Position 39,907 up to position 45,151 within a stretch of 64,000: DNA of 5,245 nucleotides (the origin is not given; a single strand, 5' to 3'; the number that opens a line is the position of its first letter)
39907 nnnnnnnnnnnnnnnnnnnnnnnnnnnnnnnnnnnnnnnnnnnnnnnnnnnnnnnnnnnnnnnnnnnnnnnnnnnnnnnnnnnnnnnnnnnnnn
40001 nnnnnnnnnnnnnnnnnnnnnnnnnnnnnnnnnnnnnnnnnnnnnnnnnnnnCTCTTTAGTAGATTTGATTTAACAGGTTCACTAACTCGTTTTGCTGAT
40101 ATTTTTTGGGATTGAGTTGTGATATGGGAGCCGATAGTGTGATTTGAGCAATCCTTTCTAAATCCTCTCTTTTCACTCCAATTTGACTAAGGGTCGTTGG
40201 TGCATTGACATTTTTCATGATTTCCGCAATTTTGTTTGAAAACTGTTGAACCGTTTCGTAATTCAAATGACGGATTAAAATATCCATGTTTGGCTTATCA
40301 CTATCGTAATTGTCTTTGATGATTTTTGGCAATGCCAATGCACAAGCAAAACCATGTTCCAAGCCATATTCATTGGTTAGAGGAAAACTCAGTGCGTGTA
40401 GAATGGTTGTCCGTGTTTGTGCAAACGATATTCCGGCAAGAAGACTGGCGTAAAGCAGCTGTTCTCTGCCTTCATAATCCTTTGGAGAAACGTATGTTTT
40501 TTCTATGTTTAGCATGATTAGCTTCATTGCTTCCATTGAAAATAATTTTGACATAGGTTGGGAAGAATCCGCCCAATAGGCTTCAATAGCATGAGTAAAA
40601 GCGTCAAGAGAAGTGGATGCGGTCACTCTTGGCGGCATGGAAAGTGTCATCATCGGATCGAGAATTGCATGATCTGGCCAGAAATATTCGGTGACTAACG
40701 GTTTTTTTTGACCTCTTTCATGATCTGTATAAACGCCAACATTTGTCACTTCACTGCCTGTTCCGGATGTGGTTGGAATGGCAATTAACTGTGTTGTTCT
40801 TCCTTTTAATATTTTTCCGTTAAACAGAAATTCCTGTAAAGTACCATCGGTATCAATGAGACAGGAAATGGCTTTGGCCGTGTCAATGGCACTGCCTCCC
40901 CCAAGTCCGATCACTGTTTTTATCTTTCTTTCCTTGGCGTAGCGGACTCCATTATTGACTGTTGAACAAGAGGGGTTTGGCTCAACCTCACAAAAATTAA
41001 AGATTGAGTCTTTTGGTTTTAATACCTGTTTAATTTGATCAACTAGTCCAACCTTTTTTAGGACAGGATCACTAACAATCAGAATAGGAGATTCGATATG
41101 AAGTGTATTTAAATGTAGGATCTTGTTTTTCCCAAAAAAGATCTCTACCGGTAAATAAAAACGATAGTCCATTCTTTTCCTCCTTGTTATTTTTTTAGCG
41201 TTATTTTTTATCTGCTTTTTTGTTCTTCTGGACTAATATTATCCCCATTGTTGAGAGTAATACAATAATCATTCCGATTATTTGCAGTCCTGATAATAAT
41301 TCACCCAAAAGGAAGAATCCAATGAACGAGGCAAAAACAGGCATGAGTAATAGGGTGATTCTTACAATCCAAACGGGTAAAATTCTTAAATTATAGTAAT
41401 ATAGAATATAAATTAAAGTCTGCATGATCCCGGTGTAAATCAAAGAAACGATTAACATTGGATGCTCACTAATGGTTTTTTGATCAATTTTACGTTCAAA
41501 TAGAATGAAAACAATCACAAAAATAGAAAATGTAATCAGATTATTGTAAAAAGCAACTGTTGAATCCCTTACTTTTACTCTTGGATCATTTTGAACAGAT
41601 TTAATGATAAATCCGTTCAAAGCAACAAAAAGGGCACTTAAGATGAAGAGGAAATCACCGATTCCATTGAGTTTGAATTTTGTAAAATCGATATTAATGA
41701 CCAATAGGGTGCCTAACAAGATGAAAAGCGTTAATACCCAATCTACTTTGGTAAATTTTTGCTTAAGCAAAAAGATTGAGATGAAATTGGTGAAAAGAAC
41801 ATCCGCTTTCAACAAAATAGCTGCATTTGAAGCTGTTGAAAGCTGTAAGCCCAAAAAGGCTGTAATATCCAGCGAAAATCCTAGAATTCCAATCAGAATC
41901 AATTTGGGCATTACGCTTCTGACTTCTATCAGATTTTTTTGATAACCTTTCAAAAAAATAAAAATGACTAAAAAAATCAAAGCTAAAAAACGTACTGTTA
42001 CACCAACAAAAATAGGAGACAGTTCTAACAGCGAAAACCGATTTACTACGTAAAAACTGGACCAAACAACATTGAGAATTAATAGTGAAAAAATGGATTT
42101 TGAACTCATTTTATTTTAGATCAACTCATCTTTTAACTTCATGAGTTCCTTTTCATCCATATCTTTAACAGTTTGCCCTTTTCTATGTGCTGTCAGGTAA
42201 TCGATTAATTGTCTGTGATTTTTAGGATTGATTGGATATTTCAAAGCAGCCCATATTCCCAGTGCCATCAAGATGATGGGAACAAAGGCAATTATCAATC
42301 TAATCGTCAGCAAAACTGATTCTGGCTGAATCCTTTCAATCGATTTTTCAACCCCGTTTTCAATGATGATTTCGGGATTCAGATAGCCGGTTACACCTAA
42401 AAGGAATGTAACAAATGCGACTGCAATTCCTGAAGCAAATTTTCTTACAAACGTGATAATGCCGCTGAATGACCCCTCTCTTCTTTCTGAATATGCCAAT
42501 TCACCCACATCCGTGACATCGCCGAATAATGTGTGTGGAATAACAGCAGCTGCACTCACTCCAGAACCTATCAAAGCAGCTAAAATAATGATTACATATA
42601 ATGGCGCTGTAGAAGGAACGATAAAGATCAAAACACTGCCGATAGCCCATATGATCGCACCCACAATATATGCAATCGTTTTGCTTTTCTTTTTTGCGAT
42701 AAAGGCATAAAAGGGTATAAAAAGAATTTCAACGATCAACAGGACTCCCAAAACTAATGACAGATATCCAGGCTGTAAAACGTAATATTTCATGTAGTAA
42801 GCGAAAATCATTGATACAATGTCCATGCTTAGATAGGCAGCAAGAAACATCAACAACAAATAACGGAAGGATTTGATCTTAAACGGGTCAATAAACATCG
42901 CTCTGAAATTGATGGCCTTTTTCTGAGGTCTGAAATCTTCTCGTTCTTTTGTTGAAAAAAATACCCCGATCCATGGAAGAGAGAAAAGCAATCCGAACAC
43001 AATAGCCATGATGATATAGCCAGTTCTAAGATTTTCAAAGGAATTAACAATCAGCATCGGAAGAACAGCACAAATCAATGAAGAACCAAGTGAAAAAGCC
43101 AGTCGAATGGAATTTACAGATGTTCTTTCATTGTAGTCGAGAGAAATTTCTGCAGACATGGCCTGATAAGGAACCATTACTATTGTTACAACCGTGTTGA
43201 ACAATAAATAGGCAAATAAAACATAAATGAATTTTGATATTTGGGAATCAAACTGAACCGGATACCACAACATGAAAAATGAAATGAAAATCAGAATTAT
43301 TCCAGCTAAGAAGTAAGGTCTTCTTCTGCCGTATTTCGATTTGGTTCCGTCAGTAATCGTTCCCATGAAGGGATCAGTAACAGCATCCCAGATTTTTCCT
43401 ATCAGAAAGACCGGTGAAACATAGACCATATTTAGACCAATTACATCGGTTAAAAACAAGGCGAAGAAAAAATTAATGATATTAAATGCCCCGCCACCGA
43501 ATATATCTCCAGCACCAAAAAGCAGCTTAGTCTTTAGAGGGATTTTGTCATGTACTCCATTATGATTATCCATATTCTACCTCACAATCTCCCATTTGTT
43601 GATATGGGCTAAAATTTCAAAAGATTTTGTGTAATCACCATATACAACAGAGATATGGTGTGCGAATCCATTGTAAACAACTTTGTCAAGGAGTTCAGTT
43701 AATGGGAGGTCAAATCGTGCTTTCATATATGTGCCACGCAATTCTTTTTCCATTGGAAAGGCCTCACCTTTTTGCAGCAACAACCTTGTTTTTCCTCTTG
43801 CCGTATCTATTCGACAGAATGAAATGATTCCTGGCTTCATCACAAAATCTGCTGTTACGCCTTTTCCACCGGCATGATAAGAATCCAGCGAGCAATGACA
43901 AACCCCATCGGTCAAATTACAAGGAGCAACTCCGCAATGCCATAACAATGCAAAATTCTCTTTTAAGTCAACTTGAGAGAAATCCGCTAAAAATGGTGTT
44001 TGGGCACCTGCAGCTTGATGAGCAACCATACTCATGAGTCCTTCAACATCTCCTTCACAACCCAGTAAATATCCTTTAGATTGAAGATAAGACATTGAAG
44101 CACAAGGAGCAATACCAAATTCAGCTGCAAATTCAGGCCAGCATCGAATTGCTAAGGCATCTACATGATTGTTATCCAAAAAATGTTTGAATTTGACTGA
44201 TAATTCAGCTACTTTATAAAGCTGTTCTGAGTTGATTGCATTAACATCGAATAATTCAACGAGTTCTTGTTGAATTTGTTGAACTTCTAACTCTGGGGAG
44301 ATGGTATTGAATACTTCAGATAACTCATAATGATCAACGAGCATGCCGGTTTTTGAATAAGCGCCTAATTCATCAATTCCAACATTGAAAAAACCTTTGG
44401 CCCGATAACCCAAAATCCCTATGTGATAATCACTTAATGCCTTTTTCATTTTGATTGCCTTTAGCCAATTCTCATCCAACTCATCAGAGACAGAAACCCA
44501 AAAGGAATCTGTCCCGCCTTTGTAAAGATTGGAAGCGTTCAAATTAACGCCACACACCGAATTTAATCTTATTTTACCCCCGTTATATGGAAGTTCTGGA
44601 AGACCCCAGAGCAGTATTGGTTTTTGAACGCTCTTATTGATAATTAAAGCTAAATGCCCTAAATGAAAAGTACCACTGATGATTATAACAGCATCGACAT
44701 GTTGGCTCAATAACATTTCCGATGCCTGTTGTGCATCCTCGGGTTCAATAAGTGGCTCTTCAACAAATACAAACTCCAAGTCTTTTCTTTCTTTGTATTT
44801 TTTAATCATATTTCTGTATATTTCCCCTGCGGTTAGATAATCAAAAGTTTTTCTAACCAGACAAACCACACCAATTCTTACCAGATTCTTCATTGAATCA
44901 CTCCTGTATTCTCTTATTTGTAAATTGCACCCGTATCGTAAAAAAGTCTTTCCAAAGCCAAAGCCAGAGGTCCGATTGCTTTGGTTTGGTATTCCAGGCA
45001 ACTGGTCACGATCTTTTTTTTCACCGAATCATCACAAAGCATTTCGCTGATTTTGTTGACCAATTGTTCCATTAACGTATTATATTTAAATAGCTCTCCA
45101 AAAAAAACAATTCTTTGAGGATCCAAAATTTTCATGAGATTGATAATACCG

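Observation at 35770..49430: Apparently complete transketolase-type sulfoglycolysis (sulfo-TK) cluster in a Thermotogota-like genome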

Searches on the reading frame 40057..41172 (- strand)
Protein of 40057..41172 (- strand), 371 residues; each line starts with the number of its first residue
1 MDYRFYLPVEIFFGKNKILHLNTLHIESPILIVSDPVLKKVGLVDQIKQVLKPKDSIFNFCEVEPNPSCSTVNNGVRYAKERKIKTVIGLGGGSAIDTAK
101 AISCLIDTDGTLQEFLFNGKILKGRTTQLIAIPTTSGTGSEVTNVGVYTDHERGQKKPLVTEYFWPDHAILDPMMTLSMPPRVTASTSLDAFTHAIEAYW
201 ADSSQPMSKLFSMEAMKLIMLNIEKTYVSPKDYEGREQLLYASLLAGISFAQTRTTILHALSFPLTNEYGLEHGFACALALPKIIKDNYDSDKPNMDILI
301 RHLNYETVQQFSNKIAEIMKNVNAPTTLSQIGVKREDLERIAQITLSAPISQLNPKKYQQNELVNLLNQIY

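Call 3: search_protein_families(library=pfam, proteins=[window:40057-41172:-])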
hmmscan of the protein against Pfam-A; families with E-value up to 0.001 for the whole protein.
window:40057-41172:- (371 aa): 3 families
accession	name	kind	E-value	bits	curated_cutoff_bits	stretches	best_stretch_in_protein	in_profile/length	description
PF25137.1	ADH_Fe_C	-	6.1e-49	166.8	27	1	184-371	1-194/194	Fe-containing alcohol dehydrogenase family, C-terminal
PF00465.25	Fe-ADH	-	6.9e-42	143.3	31.3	1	8-173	1-168/168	Iron-containing alcohol dehydrogenase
PF13685.12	Fe-ADH_2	-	3.1e-09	37.4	28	1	27-104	19-95/149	Iron-containing alcohol dehydrogenase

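Call 4: search_protein_families(library=ncbifam, proteins=[window:40057-41172:-])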
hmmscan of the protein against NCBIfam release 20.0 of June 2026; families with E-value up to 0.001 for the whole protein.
window:40057-41172:- (371 aa): 17 families
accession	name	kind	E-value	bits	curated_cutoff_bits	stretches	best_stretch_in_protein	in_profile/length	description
TIGR03405.1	Phn_Fe-ADH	equivalog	5.4e-71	239.2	423.7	1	5-348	1-346/355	iron-containing alcohol dehydrogenase PsrA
NF050025.1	SulfAcetaldRedSarD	equivalog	4.6e-70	236.4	700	1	30-371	33-385/385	sulfoacetaldehyde reductase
NF041833.1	Fe_ADH_ErcA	equivalog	5.8e-67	226.4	550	1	28-368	31-379/382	alcohol dehydrogenase-like regulatory protein ErcA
NF010378.0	PRK13805.1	equivalog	4.3e-66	223.4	951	1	5-291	459-760/872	bifunctional acetaldehyde-CoA/alcohol dehydrogenase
TIGR02638.1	lactal_redase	equivalog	1.5e-65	221.5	523.15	1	30-366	32-378/379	lactaldehyde reductase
NF058672.1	4HyButDHCUPNE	equivalog_domain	2.4e-61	208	500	1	20-369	23-376/378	4-hydroxybutyrate dehydrogenase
NF007911.0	PRK10624.1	equivalog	6.4e-60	203.1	537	1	4-371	4-382/382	lactaldehyde reductase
NF053866.1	CholDhdGbsBBac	equivalog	4.6e-56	190.1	550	1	24-363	35-383/392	choline dehydrogenase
NF007363.0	PRK09860.1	equivalog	1.1e-47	163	581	1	30-366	34-378/383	L-threonine dehydrogenase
NF011998.0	PRK15454.1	equivalog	2.3e-45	155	556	1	31-367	53-391/395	ethanolamine utilization ethanol dehydrogenase EutG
NF011717.0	PRK15138.1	equivalog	6.1e-34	117.7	645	1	3-292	4-300/387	alcohol dehydrogenase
TIGR04266.1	NDMA_methanol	equivalog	5.1e-23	81.6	625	1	39-313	49-328/420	NDMA-dependent methanol dehydrogenase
NF041822.1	daptide_DH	equivalog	1e-17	64.1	300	1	30-208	3-184/363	daptide-type RiPP biosynthesis dehydogenase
NF006941.0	PRK09423.1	subfamily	1.6e-13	50.2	336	1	17-105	17-106/367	glycerol dehydrogenase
NF002022.0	PRK00843.1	equivalog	2.1e-09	36.9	413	1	7-105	10-109/350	NAD(P)-dependent glycerol-1-phosphate dehydrogenase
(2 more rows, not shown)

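Call 57: search_solved_structures(query=window:40057-41172:-, max_evalue=1e-30)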
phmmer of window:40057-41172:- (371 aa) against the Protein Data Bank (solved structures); distinct sequences matched with E-value up to 1e-30: 27.
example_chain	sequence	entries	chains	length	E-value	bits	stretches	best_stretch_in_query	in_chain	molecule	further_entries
6jko_A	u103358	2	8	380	5.1e-56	193.6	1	6-346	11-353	Methanol dehydrogenase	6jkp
1o2d_A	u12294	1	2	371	3.2e-50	174.5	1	3-294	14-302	Alcohol dehydrogenase, iron-containing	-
1vhd_A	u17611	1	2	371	3.2e-50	174.5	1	3-294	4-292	alcohol dehydrogenase, iron-containing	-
8zrl_A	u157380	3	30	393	6.1e-50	173.6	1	5-368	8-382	NAD-dependent methanol dehydrogenase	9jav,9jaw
3zdr_A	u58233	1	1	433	2.7e-49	171.4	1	5-333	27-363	ALCOHOL DEHYDROGENASE DOMAIN OF THE BIFUNCTIONAL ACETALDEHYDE DEHYDROGENASE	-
8zwd_B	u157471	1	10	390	4.3e-48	167.5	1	4-362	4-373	NAD(P)-dependent methanol dehydrogenase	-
9ldl_C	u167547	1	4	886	7e-46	160.2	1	32-347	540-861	Aldehyde dehydrogenase family protein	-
3owo_A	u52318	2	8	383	3.9e-45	157.8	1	21-366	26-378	Alcohol dehydrogenase 2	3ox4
3bfj_A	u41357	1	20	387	7.6e-41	143.7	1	6-369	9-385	1,3-propanediol oxidoreductase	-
9jx4_A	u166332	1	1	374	1e-39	140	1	30-324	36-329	Aldehyde-alcohol dehydrogenase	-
4fr2_A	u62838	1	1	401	2.4e-37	132.2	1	3-371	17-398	1,3-propanediol dehydrogenase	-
6scg_A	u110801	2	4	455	1.6e-36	129.4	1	28-300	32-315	Aldehyde-alcohol dehydrogenase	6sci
9knp_A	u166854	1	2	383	2.4e-36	128.9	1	5-365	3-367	375aa long hypothetical alchol dehydrogenase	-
6tqh_A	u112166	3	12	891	9.2e-36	126.9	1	28-300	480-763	Aldehyde-alcohol dehydrogenase | Bifunctional aldehyde-alcohol dehydrogenase AdhE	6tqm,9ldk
6ahc_A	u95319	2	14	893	9.2e-36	126.9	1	28-300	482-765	Aldehyde-alcohol dehydrogenase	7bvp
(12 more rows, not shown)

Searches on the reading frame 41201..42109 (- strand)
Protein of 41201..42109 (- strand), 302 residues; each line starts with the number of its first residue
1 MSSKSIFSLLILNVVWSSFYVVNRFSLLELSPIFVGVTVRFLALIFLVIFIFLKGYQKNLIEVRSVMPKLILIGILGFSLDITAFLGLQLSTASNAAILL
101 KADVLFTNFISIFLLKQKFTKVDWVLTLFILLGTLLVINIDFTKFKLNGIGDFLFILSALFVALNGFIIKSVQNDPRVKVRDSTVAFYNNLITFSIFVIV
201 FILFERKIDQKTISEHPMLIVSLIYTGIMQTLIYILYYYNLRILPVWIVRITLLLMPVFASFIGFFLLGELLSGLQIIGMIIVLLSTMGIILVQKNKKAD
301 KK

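Call 3: search_protein_families(library=pfam, proteins=[window:41201-42109:-])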
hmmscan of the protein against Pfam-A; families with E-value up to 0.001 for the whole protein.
window:41201-42109:- (302 aa): 1 family
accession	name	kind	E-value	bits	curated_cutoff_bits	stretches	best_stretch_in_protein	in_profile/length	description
PF00892.27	EamA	-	2.7e-31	109.1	28.2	2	150-291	2-134/135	EamA-like transporter family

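Call 4: search_protein_families(library=ncbifam, proteins=[window:41201-42109:-])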
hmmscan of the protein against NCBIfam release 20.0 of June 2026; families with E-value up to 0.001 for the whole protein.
window:41201-42109:- (302 aa): 1 family
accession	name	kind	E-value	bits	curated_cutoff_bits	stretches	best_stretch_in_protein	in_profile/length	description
TIGR00950.1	2A78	equivalog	3.9e-14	52.7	230.2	1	16-286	1-262/264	carboxylate/amino acid/amine transporter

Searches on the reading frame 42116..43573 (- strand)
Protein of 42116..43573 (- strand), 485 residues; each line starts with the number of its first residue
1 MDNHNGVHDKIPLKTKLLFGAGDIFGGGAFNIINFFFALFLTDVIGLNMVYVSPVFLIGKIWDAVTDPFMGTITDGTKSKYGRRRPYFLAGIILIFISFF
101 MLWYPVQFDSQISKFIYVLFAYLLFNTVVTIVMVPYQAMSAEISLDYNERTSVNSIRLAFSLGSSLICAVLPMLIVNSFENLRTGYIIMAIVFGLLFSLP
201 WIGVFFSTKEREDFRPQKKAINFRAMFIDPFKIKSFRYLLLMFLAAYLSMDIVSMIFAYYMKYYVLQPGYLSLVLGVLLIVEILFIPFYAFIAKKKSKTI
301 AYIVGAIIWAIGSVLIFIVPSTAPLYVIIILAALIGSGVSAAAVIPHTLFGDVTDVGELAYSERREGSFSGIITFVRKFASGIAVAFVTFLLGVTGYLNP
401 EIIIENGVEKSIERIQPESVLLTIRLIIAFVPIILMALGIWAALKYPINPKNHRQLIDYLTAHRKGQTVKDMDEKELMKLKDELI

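Call 3: search_protein_families(library=pfam, proteins=[window:42116-43573:-])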
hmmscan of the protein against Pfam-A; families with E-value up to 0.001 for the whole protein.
window:42116-43573:- (485 aa): 2 families
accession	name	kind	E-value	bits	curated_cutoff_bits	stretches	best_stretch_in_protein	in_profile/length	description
PF13347.12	MFS_2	-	4.4e-82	276.3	27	1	19-449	2-426/427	MFS/sugar transport protein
PF07690.21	MFS_1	-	4e-24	85.6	33.4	2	27-384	9-346/347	Major Facilitator Superfamily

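Call 4: search_protein_families(library=ncbifam, proteins=[window:42116-43573:-])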
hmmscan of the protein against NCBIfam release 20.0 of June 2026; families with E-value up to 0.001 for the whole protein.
window:42116-43573:- (485 aa): 6 families
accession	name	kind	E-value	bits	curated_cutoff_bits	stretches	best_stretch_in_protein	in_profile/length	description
TIGR00792.1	gph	subfamily_domain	4.2e-69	233.3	231.35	1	16-461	1-435/437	glycoside-pentoside-hexuronide (GPH):cation symporter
NF007749.0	PRK10429.1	equivalog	4.7e-47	160.9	456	1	10-469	2-456/473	melibiose:sodium transporter MelB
NF007237.0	PRK09669.1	subfamily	5.7e-46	157.1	610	1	10-472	5-454/461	putative symporter YagG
NF007353.0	PRK09848.1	equivalog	2e-39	135.7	528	1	14-468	8-449/457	glucuronide transporter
NF008526.0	PRK11462.1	equivalog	4.7e-32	111.4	836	1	12-476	7-457/460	glycoside-pentoside-hexuronide family transporter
TIGR01301.1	GPH_sucrose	subfamily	3.8e-07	29.3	511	1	43-105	32-94/476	sucrose/proton symporter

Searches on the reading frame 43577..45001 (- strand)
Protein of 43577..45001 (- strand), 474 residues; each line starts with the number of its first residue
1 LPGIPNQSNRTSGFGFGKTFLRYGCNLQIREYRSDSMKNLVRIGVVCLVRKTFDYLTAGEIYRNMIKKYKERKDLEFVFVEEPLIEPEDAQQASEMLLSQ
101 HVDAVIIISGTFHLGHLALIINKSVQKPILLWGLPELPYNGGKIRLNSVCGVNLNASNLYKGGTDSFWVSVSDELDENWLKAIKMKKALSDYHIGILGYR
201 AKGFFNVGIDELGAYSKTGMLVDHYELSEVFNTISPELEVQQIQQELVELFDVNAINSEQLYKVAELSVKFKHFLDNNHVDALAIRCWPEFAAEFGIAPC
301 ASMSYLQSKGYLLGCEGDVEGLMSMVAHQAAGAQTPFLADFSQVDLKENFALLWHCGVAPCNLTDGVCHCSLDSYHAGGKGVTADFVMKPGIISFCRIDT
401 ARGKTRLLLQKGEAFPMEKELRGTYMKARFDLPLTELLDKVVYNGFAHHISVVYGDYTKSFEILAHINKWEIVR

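Call 3: search_protein_families(library=pfam, proteins=[window:43577-45001:-])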
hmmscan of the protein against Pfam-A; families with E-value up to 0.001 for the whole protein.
window:43577-45001:- (474 aa): 1 family
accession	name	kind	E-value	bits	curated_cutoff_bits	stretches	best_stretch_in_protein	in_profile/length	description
PF02952.23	Fucose_iso_C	-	1.1e-08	35.2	29.3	1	374-471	33-138/143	L-fucose isomerase, C-terminal domain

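Call 4: search_protein_families(library=ncbifam, proteins=[window:43577-45001:-])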
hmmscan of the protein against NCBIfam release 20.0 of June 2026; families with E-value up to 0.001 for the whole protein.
window:43577-45001:- (474 aa): 1 family
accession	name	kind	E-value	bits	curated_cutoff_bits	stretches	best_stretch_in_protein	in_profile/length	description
NF048012.1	SlpQosIsomSftI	equivalog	2.2e-59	201.3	700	1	46-465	7-433/443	sulfoquinovose isomerase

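Call 10: search_solved_structures(query=window:43577-45001:-, show_alignments=1)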
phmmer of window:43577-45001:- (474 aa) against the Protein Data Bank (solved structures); distinct sequences matched with E-value up to 0.001: 0.
